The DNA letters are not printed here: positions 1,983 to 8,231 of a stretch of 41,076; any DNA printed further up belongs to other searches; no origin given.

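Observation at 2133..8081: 1982-aa fused HAD / GT2-like / GT4 / TPR / GT2 / TPR protein: a single-polypeptide glycan assembly line next to flagellar genes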

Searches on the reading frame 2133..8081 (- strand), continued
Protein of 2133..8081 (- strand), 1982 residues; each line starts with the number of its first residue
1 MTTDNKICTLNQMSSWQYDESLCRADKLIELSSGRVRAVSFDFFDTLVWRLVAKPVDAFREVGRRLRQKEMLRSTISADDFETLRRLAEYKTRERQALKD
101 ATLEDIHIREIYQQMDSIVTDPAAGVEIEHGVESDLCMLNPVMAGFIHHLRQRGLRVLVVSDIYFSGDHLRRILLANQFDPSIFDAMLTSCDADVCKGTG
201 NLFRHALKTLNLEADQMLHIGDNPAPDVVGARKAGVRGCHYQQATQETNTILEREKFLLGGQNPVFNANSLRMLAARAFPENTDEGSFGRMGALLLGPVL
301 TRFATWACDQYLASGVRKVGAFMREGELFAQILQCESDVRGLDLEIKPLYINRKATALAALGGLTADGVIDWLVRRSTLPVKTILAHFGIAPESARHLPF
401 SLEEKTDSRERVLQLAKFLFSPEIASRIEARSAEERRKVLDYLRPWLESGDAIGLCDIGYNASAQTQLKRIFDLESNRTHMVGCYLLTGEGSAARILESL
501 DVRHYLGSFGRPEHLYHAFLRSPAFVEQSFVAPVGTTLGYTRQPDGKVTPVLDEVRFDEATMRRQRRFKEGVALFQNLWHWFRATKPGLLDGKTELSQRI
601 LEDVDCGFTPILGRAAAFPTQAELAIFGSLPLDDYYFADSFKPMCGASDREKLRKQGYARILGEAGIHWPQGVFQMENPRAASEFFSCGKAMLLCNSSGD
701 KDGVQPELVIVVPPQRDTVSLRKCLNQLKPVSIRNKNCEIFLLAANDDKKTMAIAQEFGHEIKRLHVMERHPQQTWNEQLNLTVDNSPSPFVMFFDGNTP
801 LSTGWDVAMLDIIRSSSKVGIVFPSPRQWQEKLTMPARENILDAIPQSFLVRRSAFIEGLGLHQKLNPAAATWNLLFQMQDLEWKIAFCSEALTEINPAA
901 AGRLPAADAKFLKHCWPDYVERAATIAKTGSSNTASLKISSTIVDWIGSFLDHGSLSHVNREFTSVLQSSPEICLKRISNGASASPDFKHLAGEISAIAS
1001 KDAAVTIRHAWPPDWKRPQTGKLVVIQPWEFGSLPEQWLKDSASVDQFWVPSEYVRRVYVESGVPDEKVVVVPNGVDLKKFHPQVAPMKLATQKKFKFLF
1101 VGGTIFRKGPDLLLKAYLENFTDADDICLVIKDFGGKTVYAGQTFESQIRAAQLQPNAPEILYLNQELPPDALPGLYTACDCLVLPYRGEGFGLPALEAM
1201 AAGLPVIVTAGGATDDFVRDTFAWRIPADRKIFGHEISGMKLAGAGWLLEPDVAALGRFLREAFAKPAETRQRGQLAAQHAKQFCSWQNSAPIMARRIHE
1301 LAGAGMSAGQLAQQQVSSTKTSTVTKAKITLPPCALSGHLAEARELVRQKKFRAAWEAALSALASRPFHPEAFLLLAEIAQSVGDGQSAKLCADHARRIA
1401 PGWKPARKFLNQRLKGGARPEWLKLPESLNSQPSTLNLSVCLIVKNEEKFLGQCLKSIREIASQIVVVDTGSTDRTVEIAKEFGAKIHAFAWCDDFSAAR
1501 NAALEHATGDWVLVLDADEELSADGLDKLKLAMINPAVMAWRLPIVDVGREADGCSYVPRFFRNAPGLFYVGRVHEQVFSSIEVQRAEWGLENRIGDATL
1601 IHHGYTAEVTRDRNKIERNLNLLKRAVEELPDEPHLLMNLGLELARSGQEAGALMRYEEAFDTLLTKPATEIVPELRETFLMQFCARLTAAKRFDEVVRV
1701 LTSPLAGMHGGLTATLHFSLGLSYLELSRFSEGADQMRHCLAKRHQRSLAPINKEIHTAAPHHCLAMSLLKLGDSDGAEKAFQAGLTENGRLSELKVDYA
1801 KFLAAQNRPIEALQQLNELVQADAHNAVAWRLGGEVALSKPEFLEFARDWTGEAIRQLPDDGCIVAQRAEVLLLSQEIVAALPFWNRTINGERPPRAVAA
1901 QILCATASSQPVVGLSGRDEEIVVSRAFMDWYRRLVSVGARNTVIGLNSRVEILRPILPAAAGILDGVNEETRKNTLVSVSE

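Call 54: search_protein_families(library=pfam, proteins=[P0059, L002:7323-8621:+, L002:8886-10004:+, L003:8649-10004:+, L001:7630-9987:+, L002:6402-7205:+], max_evalue=0.01)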
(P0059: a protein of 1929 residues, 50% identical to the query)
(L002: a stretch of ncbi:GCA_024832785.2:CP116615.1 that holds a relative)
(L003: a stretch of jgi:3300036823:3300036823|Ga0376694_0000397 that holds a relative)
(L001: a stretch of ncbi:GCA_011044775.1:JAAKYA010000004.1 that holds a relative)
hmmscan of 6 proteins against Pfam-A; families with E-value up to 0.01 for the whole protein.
P0059 (1929 aa): 20 families
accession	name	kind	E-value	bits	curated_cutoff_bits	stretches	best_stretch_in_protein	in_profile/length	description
PF00535.33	Glycos_transf_2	-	3.1e-51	174.1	23.3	2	943-1065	1-123/168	Glycosyl transferase family 2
PF13641.12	Glyco_tranf_2_3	-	6.4e-24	85.7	27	1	940-1161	1-220/230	Glycosyltransferase like family 2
PF00702.32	Hydrolase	-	5.2e-14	53.5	26.4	1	32-231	1-191/191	haloacid dehalogenase-like hydrolase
PF10111.15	Glyco_tranf_2_2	-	4.7e-12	46.4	27.3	1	947-1136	4-200/276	Glycosyltransferase like family 2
PF13704.12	Glyco_tranf_2_4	-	2.7e-10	41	27.5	1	1403-1480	1-85/98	Glycosyl transferase family 2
PF14559.12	TPR_19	-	4.1e-10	40.3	25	2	1726-1789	1-64/68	Tetratricopeptide repeat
PF07719.23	TPR_2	-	5.2e-09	36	27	0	1721-1748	6-33/34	Tetratricopeptide repeat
PF13632.12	Glyco_trans_2_3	-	1.5e-07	31.9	27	1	1024-1160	2-131/198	Glycosyl transferase family group 2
PF13506.12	Glyco_transf_21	-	1.9e-07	31.2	21.7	1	1013-1156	23-158/174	Glycosyl transferase family 21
PF13428.12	TPR_14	-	7.4e-06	26.6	23.5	0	1720-1758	5-43/44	Tetratricopeptide repeat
PF14561.12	TPR_20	-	1.3e-05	25.8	25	0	1737-1777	9-49/90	Tetratricopeptide repeat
PF13242.12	Hydrolase_like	-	1.4e-05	25.3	22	1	198-248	9-59/75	HAD-hyrolase-like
PF13424.12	TPR_12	-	2.3e-05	25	30.1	1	1670-1744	2-73/77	Tetratricopeptide repeat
PF23914.1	TPR_CcmH_CycH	-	3.3e-05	24.2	42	0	1279-1321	41-83/158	Cytochrome c-type biogenesis protein H TPR domain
PF24575.1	TPR_Slam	-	6e-05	23.9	35.2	1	1724-1771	55-102/104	Surface lipoprotein assembly modifier, N-terminal TPR repeats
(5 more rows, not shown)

L002:7323-8621:+ (432 aa): 3 families
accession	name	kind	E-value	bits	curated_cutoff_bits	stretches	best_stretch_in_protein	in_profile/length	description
PF03737.21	RraA-like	-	4.1e-26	92.4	24.5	1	235-389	2-152/152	Aldolase/RraA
PF02348.25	CTP_transf_3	-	4.4e-16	59.8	22.6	1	5-141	2-138/217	Cytidylyltransferase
PF12804.13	NTP_transf_3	-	3e-06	28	27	1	18-135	15-127/160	MobA-like NTP transferase domain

L002:8886-10004:+ (372 aa): 1 family
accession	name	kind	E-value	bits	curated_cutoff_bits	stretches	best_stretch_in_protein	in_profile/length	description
PF05159.20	Capsule_synth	-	1e-05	25.6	20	1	180-270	173-276/310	Capsule polysaccharide biosynthesis protein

L003:8649-10004:+ (451 aa): 2 families
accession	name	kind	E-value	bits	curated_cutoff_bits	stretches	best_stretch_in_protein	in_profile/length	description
PF05159.20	Capsule_synth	-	0.0039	17.1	20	0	261-342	172-266/310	Capsule polysaccharide biosynthesis protein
PF04464.20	Glyphos_transf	-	0.0053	16.2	22.1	1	273-336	226-291/367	CDP-Glycerol:Poly(glycerophosphate) glycerophosphotransferase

L001:7630-9987:+ (785 aa): 14 families
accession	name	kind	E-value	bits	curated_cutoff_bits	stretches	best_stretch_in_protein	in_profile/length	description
PF08241.18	Methyltransf_11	-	1.9e-23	83.3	21.2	1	131-228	1-94/95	Methyltransferase domain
PF13649.12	Methyltransf_25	-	8.4e-22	78.1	27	1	130-225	1-97/97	Methyltransferase domain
PF13847.12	Methyltransf_31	-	1.5e-19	70.6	27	1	126-233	3-113/145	Methyltransferase domain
PF08242.18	Methyltransf_12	-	1.3e-14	55.2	30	1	131-227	1-98/98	Methyltransferase domain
PF13489.12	Methyltransf_23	-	2.2e-14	53.9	27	1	125-239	21-128/164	Methyltransferase domain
PF01209.24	Ubie_methyltran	-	1.1e-08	35.1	20.1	1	122-227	43-149/233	ubiE/COQ5 methyltransferase family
PF02353.26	CMAS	-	6.6e-06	26.1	27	1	118-228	54-163/273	Mycolic acid cyclopropane synthetase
PF07021.18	MetW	-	2.3e-05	24.5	21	1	117-222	4-103/193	Methionine biosynthesis protein MetW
PF06325.19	PrmA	-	0.00018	21.5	22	1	123-229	158-258/296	Ribosomal protein L11 methyltransferase (PrmA)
PF01135.25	PCMT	-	0.00021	21.5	20.3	1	123-185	70-134/210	Protein-L-isoaspartate(D-aspartate) O-methyltransferase (PCMT)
PF05175.20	MTS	-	0.00025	21.2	23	1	128-200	33-104/170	Methyltransferase small domain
PF03291.22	mRNA_G-N7_MeTrfase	-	0.001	18.7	26.6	0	124-233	59-184/315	mRNA (guanine-N(7))-methyltransferase domain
PF01728.25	FtsJ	-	0.0016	18.8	24.1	1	123-200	17-97/181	FtsJ-like methyltransferase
PF02475.24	TRM5-TYW2_MTfase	-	0.0026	18.2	28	1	122-195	32-105/164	TRM5/TYW2 methyltransferase domain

L002:6402-7205:+ (267 aa): 3 families
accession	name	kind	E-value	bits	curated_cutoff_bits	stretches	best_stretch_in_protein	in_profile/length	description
PF00669.25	Flagellin_N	-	5.9e-28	98.1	26.6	1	3-138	1-137/139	Bacterial flagellin N-terminal helical region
PF00700.27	Flagellin_C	-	8.8e-28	96.9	23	1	181-266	1-86/86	Bacterial flagellin C-terminal helical region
PF24319.2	DUF7491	-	0.0058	17.3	30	0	171-230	20-76/90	Coiled-coil region of unknown function (DUF7491)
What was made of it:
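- Many relatives have a neighbouring protein with weak Capsule_synth/Glyphos_transf similarity plus a cytidylyltransferase, which recalls Bcs3 CroT and CDP-ribitol (call 54).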
